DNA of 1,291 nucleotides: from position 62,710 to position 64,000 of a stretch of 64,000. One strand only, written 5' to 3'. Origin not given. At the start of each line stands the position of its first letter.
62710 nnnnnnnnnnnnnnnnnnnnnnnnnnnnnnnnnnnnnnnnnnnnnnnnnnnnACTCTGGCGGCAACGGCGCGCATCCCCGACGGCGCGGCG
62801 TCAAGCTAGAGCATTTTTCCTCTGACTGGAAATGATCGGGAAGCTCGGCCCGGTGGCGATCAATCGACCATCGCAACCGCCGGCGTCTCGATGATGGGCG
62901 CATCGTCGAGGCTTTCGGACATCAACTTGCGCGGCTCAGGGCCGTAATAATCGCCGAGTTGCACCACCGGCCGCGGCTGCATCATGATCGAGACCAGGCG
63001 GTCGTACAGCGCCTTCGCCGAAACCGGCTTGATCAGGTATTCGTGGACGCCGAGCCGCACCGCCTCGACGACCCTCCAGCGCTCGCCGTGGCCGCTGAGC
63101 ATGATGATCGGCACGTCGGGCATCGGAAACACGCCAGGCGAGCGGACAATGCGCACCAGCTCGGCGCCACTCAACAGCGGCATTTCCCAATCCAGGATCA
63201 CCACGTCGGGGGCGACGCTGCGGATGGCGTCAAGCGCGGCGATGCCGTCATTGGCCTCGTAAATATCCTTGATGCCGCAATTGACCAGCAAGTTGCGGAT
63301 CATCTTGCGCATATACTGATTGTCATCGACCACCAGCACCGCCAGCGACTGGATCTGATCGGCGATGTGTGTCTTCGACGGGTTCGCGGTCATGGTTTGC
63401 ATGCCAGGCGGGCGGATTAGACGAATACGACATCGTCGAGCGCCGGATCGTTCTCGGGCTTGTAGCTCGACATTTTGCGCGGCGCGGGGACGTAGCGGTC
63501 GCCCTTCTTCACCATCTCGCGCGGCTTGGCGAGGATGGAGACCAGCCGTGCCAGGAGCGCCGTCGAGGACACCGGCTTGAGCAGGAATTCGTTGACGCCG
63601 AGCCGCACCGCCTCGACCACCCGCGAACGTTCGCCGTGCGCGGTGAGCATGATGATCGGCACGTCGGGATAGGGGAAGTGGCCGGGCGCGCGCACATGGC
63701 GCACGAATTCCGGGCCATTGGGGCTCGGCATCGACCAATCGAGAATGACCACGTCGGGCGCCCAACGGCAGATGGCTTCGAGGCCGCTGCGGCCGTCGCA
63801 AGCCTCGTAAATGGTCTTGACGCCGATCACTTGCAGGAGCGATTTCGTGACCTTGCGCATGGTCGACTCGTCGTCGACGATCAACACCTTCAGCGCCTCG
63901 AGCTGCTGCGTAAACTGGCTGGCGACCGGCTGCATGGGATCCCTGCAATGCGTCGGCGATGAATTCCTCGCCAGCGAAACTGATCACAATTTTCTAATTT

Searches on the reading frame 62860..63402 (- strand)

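Call 58: search_protein_families(library=pfam, proteins=[window:62860-63402:-], max_evalue=0.001)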
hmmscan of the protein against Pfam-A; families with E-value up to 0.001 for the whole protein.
window:62860-63402:- (180 aa): 1 family
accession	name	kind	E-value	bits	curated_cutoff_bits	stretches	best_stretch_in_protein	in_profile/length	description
PF00072.30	Response_reg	-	2.1e-23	83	30.2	1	22-136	1-110/111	Response regulator receiver domain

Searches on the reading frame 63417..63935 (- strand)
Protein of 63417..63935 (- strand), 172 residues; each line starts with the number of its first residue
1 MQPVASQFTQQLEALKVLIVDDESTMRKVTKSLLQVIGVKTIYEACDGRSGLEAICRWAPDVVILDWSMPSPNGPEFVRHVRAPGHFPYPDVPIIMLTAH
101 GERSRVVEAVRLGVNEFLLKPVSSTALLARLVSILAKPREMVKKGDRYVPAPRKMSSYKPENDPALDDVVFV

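Call 58: search_protein_families(library=pfam, proteins=[window:63417-63935:-], max_evalue=0.001)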
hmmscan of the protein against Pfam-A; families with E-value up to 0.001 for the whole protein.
window:63417-63935:- (172 aa): 1 family
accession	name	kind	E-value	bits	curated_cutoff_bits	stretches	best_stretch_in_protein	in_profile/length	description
PF00072.30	Response_reg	-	1.3e-25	90.2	30.2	1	17-131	1-110/111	Response regulator receiver domain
